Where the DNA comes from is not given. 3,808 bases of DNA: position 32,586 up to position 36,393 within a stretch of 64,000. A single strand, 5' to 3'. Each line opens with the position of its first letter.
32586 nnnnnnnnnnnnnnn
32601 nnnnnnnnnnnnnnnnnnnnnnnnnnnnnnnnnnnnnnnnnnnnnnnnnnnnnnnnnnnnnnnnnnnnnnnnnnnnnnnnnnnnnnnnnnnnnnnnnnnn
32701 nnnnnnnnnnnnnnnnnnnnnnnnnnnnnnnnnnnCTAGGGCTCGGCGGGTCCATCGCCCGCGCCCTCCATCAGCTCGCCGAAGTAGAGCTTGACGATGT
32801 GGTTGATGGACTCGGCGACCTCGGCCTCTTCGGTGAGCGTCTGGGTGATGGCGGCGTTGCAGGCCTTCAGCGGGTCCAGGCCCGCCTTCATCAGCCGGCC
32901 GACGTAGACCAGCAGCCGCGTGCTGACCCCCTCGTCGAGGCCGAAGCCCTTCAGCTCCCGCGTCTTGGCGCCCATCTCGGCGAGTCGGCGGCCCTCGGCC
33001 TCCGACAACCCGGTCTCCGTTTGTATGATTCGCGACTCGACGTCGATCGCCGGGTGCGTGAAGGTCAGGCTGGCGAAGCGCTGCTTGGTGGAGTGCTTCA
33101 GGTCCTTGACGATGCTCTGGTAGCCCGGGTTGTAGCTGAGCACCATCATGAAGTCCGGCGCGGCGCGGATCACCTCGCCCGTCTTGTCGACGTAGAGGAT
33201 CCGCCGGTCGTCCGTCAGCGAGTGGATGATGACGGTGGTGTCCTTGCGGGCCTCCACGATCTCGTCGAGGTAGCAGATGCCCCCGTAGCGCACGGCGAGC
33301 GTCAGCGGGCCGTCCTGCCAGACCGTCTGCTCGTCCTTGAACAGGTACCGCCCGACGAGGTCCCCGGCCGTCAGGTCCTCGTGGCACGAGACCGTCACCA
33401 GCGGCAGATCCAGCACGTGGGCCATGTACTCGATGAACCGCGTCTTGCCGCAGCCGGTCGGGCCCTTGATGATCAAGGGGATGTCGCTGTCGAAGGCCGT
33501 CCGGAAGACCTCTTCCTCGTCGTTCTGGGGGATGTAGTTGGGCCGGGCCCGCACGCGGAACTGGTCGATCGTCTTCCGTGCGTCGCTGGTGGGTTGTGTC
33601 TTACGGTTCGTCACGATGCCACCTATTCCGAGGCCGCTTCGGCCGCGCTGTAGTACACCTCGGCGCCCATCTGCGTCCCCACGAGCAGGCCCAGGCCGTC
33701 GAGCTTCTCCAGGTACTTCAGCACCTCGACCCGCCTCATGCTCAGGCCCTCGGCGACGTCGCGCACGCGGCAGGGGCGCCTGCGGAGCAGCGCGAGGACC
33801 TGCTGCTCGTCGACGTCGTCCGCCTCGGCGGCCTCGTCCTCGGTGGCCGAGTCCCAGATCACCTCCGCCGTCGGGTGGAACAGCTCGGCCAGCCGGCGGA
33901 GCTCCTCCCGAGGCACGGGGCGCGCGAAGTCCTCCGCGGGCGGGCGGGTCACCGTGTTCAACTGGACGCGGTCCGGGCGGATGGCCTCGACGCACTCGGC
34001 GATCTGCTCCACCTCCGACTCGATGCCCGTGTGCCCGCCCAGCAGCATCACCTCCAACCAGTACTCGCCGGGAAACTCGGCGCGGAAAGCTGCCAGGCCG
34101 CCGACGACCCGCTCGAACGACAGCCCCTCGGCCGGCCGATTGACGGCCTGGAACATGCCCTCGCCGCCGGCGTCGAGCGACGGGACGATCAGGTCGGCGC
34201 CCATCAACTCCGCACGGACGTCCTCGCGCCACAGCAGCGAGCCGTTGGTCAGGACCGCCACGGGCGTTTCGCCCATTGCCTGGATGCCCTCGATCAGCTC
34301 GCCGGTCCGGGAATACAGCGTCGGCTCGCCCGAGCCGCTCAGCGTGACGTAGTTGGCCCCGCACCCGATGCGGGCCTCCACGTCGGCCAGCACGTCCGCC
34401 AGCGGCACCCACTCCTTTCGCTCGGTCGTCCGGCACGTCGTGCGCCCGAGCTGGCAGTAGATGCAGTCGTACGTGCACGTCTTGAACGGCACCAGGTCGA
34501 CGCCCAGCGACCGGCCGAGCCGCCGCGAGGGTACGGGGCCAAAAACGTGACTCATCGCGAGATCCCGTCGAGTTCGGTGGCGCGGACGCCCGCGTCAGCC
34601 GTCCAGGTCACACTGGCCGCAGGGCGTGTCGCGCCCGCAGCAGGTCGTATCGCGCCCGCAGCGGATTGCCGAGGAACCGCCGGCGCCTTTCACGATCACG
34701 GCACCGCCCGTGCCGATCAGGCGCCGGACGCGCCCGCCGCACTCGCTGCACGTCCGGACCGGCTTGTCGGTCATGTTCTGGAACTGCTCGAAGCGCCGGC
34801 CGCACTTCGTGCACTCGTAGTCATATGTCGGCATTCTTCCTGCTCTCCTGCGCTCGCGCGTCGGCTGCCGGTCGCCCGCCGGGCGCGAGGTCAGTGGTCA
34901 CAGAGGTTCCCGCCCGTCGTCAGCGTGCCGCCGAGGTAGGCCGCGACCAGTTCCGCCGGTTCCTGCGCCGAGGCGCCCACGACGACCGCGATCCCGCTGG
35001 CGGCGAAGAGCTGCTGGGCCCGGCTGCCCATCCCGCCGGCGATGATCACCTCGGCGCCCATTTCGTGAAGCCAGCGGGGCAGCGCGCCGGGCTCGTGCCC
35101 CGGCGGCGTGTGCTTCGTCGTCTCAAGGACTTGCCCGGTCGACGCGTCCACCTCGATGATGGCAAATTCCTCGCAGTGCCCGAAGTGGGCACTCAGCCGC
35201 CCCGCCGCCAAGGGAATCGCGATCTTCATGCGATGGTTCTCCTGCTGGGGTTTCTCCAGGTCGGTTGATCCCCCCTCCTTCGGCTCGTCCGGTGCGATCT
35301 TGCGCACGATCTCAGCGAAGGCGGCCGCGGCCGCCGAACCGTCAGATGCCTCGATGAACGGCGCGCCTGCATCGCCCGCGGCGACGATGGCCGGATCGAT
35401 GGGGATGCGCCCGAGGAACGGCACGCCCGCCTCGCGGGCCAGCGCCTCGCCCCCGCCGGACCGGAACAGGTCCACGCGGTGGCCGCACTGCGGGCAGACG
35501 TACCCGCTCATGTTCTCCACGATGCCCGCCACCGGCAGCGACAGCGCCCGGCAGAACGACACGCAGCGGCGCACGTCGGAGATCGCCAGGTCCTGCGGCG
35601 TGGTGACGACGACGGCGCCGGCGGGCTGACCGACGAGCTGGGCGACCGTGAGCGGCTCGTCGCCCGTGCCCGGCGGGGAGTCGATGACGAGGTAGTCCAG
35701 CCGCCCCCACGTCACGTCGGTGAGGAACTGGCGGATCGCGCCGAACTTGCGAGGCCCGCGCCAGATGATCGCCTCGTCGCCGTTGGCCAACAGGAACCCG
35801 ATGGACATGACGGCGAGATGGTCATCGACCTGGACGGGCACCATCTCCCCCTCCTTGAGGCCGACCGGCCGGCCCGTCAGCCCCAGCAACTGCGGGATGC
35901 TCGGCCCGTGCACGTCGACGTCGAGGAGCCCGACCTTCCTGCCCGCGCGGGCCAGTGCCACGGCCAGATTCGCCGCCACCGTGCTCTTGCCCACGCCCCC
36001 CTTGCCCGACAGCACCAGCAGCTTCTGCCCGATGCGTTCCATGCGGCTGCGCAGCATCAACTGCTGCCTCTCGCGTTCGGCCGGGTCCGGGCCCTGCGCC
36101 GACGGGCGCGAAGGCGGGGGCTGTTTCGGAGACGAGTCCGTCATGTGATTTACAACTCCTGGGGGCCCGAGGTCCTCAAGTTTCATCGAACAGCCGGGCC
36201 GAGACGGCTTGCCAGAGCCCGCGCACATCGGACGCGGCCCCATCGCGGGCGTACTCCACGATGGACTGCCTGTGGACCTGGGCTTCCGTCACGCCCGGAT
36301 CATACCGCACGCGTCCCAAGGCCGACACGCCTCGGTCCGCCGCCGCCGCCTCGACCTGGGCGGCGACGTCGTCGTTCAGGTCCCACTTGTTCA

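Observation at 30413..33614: CbbQ/NorQ-type AAA+ ATPase (GTG start, 9 nt after the radical-SAM stop) translationally coupled to a NorD/CbbO-like VWA protein, with no known client nearby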

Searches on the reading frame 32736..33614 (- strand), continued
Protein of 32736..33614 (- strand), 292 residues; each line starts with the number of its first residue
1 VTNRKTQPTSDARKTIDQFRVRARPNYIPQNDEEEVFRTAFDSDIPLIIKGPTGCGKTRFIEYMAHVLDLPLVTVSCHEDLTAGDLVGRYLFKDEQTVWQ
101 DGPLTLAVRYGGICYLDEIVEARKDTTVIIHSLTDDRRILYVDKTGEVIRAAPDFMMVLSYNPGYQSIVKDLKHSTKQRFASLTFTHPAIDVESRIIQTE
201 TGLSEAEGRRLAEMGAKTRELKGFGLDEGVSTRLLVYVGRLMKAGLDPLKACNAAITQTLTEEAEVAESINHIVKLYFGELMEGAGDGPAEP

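Call 51: get_annotated_region(hit=H20, flank=5000)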
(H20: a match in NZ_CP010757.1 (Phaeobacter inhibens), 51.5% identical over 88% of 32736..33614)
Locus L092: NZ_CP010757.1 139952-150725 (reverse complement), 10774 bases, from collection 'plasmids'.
description: Phaeobacter inhibens strain P80 plasmid pP80_a, complete sequence
organism: Phaeobacter inhibens (NCBI taxid 221822)
taxonomy: Bacteria; Pseudomonadota; Alphaproteobacteria; Rhodobacterales; Roseobacteraceae; Phaeobacter; Phaeobacter inhibens
host: -; source: cell culture,clam larvae aquaculture; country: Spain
typing (MOB-suite, as given by PLSDB): non-mobilizable; replicon rep_cluster_377
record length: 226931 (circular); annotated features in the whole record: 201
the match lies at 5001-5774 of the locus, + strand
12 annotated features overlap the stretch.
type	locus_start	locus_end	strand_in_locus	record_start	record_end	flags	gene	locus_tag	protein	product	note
CDS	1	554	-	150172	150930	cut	-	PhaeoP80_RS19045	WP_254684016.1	SUMF1/EgtB/PvdO family nonheme iron enzyme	-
CDS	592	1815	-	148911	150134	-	nirK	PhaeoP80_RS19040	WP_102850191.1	copper-containing nitrite reductase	GO:0006807 - nitrogen compound metabolic process [Evidence IEA]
CDS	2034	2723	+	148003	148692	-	-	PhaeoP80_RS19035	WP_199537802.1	Crp/Fnr family transcriptional regulator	GO:0006355 - regulation of DNA-templated transcription [Evidence IEA]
CDS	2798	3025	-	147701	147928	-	-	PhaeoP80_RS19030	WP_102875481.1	hypothetical protein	-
CDS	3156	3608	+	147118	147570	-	-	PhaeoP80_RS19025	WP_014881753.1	cytochrome c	-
CDS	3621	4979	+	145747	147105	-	-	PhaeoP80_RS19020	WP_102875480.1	cbb3-type cytochrome c oxidase subunit I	GO:0009060 - aerobic respiration [Evidence IEA]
CDS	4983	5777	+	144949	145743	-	-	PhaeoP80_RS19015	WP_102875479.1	CbbQ/NirQ/NorQ/GpvN family protein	-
CDS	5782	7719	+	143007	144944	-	-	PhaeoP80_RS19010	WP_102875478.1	VWA domain-containing protein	-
CDS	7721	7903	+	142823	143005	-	-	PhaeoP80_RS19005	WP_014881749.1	hypothetical protein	-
CDS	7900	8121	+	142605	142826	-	-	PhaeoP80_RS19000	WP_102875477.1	NnrT protein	-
CDS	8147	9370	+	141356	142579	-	-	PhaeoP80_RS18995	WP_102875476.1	NnrS family protein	-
CDS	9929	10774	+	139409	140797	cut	-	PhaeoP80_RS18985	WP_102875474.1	PepSY domain-containing protein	-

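Call 77: search_protein_families(library=padloc, proteins=[window:32736-33614:-], max_evalue=0.01)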
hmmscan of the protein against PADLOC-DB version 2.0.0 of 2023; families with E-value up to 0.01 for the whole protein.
window:32736-33614:- (292 aa): 4 families
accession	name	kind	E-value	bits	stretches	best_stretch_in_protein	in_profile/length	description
PDLC02196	IetA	-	1.8e-06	25.7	1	36-77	114-155/374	-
PDLC01993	RtcR--CARF_AAA_HTH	-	0.0015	15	1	34-138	194-306/523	-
PDLC02195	IetA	-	0.0021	15.4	1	45-75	138-168/395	-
PDLC04232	IetA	-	0.0048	14.3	1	47-76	119-148/330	-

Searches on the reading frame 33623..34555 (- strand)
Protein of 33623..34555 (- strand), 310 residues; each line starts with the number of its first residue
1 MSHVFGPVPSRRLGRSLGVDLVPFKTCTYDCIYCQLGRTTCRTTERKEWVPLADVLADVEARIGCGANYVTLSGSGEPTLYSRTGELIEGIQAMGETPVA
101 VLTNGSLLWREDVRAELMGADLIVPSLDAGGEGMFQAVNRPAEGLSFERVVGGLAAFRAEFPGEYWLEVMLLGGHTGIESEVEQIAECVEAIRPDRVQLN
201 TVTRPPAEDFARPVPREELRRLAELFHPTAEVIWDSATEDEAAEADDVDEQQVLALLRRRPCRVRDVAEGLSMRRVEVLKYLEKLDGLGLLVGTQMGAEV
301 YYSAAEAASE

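Call 4: search_protein_families(library=pfam, proteins=[window:33623-34555:-], max_evalue=0.01)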
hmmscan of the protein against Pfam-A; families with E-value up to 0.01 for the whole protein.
window:33623-34555:- (310 aa): 1 family
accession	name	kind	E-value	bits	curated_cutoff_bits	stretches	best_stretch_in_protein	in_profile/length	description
PF04055.27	Radical_SAM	-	9.7e-16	58.8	29.5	1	22-187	2-164/166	Radical SAM superfamily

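Call 6: search_protein_families(library=ncbifam, proteins=[window:33623-34555:-], max_evalue=0.001)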
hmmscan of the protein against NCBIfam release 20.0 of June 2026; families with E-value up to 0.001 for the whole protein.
window:33623-34555:- (310 aa): 10 families
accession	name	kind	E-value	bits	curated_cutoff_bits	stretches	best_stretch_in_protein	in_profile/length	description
TIGR02666.1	moaA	equivalog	5e-09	35.6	284.05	1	26-156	19-149/336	GTP 3',8-cyclase MoaA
TIGR02668.1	moaA_archaeal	equivalog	4.7e-08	32.4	325.25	1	25-156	18-142/303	GTP 3',8-cyclase MoaA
NF038283.1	viperin_w_prok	equivalog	1.3e-07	31.1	180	1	25-143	10-130/281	viperin family antiviral radical SAM protein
TIGR04317.1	W_rSAM_matur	equivalog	2.9e-07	29.9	380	1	25-133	12-116/349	tungsten cofactor oxidoreductase radical SAM maturase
TIGR03972.1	rSAM_TYW1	equivalog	8.6e-07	28.3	317.95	1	69-158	121-207/297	4-demethylwyosine synthase TYW1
NF001199.0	PRK00164.2-1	equivalog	1.8e-06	27.3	231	1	25-153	20-141/308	GTP 3',8-cyclase MoaA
NF033788.1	HTH_metalloreg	subfamily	5.3e-06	26.2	55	1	252-306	15-70/77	metalloregulator ArsR/SmtB family transcription factor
TIGR02495.1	NrdG2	equivalog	5.8e-06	25.8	131.15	1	24-106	23-100/193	anaerobic ribonucleoside-triphosphate reductase activating protein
TIGR03365.1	Bsubt_queE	equivalog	2.8e-05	23.8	206.1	1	18-108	21-112/238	7-carboxy-7-deazaguanine synthase QueE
TIGR03963.1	rSAM_QueE_Clost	equivalog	6.8e-05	22.6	260.1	1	22-108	24-105/219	putative 7-carboxy-7-deazaguanine synthase QueE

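Call 37: search_solved_structures(query=window:33623-34555:-, max_evalue=0.01)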
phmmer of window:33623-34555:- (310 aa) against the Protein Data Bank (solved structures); distinct sequences matched with E-value up to 0.01: 4.
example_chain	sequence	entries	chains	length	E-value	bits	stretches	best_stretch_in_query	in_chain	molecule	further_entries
7vob_C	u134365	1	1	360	0.00015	24.4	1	24-155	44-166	Cytosylglucuronate decarboxylase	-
7voc_C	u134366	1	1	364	0.00015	24.3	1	24-155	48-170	Cytosylglucuronate decarboxylase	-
2lkp_A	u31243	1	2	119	0.0018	20.8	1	252-304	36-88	HTH-type transcriptional regulator NmtR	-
2yx0_A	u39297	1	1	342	0.0064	19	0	69-175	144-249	radical sam enzyme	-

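Call 77: search_protein_families(library=padloc, proteins=[window:33623-34555:-], max_evalue=0.01)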
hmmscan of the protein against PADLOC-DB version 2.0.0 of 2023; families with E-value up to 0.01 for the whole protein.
window:33623-34555:- (310 aa): 4 families
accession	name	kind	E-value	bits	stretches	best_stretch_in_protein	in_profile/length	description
PDLC02903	pVip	-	1.6e-08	32.3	1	25-137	8-110/257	Viperins not associated with kinases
PDLC02904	pVip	-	1e-05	23.2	1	25-142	11-122/262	Viperins associated with kinases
PDLC04368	PDC-M05A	-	0.0067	14.3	0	250-307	15-75/201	-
PDLC03963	SoFic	-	0.0088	13.5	0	247-304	292-351/361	-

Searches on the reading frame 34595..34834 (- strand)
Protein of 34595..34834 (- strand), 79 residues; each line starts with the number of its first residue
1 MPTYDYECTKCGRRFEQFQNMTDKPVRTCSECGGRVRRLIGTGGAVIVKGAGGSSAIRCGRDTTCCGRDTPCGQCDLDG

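Call 75: search_protein_families(library=ncbifam, proteins=[window:34595-34834:-], max_evalue=0.001)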
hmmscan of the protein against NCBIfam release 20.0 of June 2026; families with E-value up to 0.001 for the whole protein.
window:34595-34834:- (79 aa): 3 families
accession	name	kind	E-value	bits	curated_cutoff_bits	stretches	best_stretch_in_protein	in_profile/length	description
TIGR02605.1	CxxC_CxxC_SSSS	subfamily_domain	2.6e-18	65.8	31.3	1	1-51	1-51/52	FmdB family zinc ribbon protein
NF053663.1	RPWMISH_prot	domain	2.4e-07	31.5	120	1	1-43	1-43/115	RPWMISH domain-containing protein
NF033497.1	rubre_like_arch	subfamily_domain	0.00025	20.7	32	1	6-38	1-28/34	rubrerythrin-like domain-containing protein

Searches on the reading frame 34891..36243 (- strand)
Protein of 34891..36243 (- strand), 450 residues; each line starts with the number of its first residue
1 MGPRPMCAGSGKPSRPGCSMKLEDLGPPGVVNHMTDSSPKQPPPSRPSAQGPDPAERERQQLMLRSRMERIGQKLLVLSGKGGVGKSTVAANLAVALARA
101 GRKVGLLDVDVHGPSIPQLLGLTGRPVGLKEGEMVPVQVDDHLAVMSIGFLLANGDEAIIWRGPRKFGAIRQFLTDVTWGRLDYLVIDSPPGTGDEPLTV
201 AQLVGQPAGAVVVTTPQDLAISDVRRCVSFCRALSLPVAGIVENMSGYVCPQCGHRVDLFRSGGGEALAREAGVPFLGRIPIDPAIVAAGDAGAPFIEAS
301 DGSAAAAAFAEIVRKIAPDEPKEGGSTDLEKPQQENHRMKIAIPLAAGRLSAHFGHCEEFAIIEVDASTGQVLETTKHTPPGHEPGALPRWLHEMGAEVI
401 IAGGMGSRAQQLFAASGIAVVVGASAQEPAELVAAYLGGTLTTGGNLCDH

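Call 4: search_protein_families(library=pfam, proteins=[window:34891-36243:-], max_evalue=0.01)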
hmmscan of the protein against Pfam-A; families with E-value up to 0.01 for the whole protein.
window:34891-36243:- (450 aa): 14 families
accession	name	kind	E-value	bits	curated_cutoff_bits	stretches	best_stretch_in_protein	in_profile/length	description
PF10609.15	ParA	-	7.7e-98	327.2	27.1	1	71-316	2-245/246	NUBPL iron-transfer P-loop NTPase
PF02579.22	Nitro_FeMo-Co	-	1.4e-20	73.8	26.3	1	348-436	3-92/94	Dinitrogenase iron-molybdenum cofactor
PF01656.29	CbiA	-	1.1e-14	54.9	25.4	1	76-295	2-124/125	CobQ/CobB/MinD/ParA nucleotide binding domain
PF13614.12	AAA_31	-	7.3e-09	36.2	27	1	77-111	6-40/177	AAA domain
PF00142.24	Fer4_NifH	-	3.5e-07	30.4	25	1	77-110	4-37/271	4Fe-4S iron sulfur cluster binding proteins, NifH/frxC family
PF02374.21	ArsA_ATPase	-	5.5e-07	29.5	24.3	1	74-110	2-38/305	Anion-transporting ATPase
PF09140.17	MipZ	-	7e-07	29.3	20.7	1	79-119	7-47/262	ATPase MipZ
PF03308.22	MeaB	-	6.9e-06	25.7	23.1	1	54-111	13-71/273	Methylmalonyl Co-A mutase-associated GTPase MeaB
PF13191.12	AAA_16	-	0.00017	22.5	32.6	1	56-103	4-54/167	AAA ATPase domain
PF13481.12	AAA_25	-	0.00025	21.2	27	1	72-104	32-63/195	AAA domain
PF25199.1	nSTAND_NTPase5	-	0.00047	20.4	34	1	67-110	35-79/145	Novel STAND NTPase 5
PF16575.11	CLP1_P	-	0.0018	18.6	26.6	1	80-115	1-36/188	mRNA cleavage and polyadenylation factor CLP1 P-loop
PF20720.3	nSTAND3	-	0.0026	17.9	27.2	1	73-104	17-48/155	Novel STAND NTPase 3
PF06564.18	CBP_BcsQ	-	0.0046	17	21.3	0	75-109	3-38/234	Cellulose biosynthesis protein BcsQ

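Call 6: search_protein_families(library=ncbifam, proteins=[window:34891-36243:-], max_evalue=0.001)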
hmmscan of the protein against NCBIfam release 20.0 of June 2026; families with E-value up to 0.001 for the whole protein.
window:34891-36243:- (450 aa): 26 families (the best 25 are shown)
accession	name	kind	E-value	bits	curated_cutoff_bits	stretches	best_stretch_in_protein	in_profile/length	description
NF041136.1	MrpORP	equivalog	4.1e-159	529.7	450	1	68-441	1-365/365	iron-sulfur cluster carrier protein MrpORP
NF008669.0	PRK11670.1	equivalog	1.2e-68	231.8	348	1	75-318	110-351/369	iron-sulfur cluster carrier protein ApbC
TIGR01969.1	minD_arch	subfamily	2e-24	86.1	201.75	1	76-318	4-232/251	cell division ATPase MinD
TIGR01968.1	minD_bact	equivalog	1.5e-19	70.4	212.9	2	75-125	4-54/261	septum site-determining protein MinD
NF041546.1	ParA_partition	equivalog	1.1e-10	41.4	180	1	77-111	4-38/203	ParA family partition ATPase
NF053622.1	ATPseBagAMYCTU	equivalog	1.2e-10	41.4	400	1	72-138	6-69/325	ATPase BagA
NF047398.1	AAA_KGGVGR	domain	1.9e-09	38.2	90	1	78-122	8-52/190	KGGVGR-motif variant AAA ATPase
TIGR01007.1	eps_fam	subfamily_domain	2.1e-08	34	108.05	1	73-209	18-152/204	polysaccharide biosynthesis tyrosine autokinase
NF008079.0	PRK10818.1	equivalog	2.4e-08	33.7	508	1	75-114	5-44/270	septum site-determining protein MinD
TIGR03815.1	CpaE_hom_Actino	equivalog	8.1e-08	31.8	154.45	1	70-126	109-165/340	septum site-determining protein Ssd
TIGR03018.1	pepcterm_TyrKin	hypoth_equivalog_domain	9.9e-08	31.6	230.65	1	68-148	31-112/207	XrtA-associated tyrosine autokinase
TIGR03371.1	cellulose_yhjQ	equivalog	3.8e-07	29.9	157.85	1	75-112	4-41/246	cellulose biosynthesis protein BcsQ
TIGR04291.1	arsen_driv_ArsA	equivalog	5.7e-07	28.6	650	1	68-108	315-355/565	arsenical pump-driving ATPase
NF053621.1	ATPseBagBMYCTU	equivalog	1.1e-06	28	521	1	73-111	12-50/371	ATPase BagB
NF009701.0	PRK13230.1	subfamily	1.6e-06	27.4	350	1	76-110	4-38/291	nitrogenase reductase-like protein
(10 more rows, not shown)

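Call 84: find_related_loci(query=window:34891-36243:-, collection=metagenome_contigs, flank=10000)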
Query window:34891-36243:- (450 aa) in metagenome_contigs; peptide patterns used: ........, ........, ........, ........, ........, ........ (x = any residue, [..] = any of these).
600 stretches matched a pattern (row limit reached: there are more); 491 encode a relative of the query (tblastn E <= 1e-3); the best 80 are kept; 80 distinct loci.
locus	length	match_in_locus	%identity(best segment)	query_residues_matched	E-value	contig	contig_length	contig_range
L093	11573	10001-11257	66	30-450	0e+0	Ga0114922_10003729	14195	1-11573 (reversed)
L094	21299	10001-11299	61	7-450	5e-177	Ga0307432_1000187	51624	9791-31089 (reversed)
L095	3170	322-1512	65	53-450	0e+0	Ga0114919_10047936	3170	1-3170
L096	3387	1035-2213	65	55-450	4e-177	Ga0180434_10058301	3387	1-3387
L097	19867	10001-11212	64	39-450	6e-166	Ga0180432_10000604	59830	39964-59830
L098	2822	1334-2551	62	48-450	3e-175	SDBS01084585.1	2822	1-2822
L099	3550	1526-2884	58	2-450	5e-167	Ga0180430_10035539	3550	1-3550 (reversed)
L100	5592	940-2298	58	2-450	5e-162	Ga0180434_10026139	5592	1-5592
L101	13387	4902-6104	57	50-450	8e-148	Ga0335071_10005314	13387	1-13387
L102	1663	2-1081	63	91-450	3e-160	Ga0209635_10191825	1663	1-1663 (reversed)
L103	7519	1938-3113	55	56-450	1e-143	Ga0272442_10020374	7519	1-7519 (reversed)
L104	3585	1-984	66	128-450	2e-145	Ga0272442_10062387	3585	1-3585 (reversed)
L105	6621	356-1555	52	57-450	5e-139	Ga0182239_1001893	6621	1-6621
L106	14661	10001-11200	52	57-450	7e-139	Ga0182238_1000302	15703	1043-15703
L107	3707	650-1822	58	60-450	3e-141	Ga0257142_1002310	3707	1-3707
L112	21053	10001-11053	59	56-402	4e-135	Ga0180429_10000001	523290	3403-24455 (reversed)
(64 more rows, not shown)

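Call 92: search_protein_families(library=pfam, proteins=[L097:11205-11651:+, L097:11656-12564:+, L097:12432-13508:+, L097:13512-14126:+, L097:14113-15825:+, L097:15862-16377:+], max_evalue=0.001)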
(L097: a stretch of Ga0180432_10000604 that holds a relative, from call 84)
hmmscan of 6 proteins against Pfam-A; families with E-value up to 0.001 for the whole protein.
L097:11205-11651:+ (148 aa): 1 family
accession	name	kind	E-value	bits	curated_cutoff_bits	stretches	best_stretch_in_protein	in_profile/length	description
PF03061.28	4HBT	-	2.3e-08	34.7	20.6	1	59-128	2-74/79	Thioesterase superfamily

L097:11656-12564:+ (302 aa): 2 families
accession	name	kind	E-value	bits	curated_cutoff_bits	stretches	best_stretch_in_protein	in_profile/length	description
PF00753.33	Lactamase_B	-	4.5e-11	43.5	22.7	1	37-249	17-196/196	Metallo-beta-lactamase superfamily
PF12706.13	Lactamase_B_2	-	9.6e-10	38.8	27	1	36-95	1-65/200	Beta-lactamase superfamily domain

L097:12432-13508:+ (358 aa): 1 family
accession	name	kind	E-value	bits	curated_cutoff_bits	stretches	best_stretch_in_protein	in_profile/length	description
PF04055.27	Radical_SAM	-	7e-16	59.3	29.5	1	65-224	2-161/166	Radical SAM superfamily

L097:13512-14126:+ (204 aa): 2 families
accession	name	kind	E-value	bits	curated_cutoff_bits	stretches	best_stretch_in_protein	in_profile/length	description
PF03358.20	FMN_red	-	1.9e-26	92.9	24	1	1-155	1-144/152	NADPH-dependent FMN reductase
PF02525.22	Flavodoxin_2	-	0.00043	20.5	27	0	80-120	79-116/198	Flavodoxin-like fold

L097:14113-15825:+ (570 aa): 10 families
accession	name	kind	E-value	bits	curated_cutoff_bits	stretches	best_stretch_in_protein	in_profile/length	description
PF07992.20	Pyr_redox_2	-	2.3e-67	227.9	26.1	1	16-309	2-283/291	Pyridine nucleotide-disulphide oxidoreductase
PF00070.33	Pyr_redox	-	1.6e-22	80.2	22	1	173-245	2-76/82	Pyridine nucleotide-disulphide oxidoreductase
PF02852.28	Pyr_redox_dim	-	9.2e-20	71.3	25.3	1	350-454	4-107/110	Pyridine nucleotide-disulphide oxidoreductase, dimerisation domain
PF00581.25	Rhodanese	-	4.3e-16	59.6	22.2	1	475-564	1-99/102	Rhodanese-like domain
PF13738.12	Pyr_redox_3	-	4.7e-11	42.9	30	1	91-301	95-305/305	Pyridine nucleotide-disulphide oxidoreductase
PF01266.30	DAO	-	1.1e-06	28.9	27.9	0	172-201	1-30/353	FAD dependent oxidoreductase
PF13434.12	Lys_Orn_oxgnase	-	6.2e-06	26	21.3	1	99-231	119-248/339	L-lysine 6-monooxygenase/L-ornithine 5-monooxygenase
PF03486.20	HI0933_like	-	9.5e-05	22.4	50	0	171-207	1-37/244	HI0933-like protein Rossmann domain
PF02737.24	3HCDH_N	-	0.00014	22.2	22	1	173-247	2-77/180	3-hydroxyacyl-CoA dehydrogenase, NAD binding domain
PF13450.12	NAD_binding_8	-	0.00018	22.1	21.9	0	175-213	1-40/68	NAD(P)-binding Rossmann-like domain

L097:15862-16377:+ (171 aa): 1 family
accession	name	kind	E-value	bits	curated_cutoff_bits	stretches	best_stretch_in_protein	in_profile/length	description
PF01980.22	TrmO_N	-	2e-23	83.3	26.8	1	61-160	13-109/116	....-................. O N-terminal domain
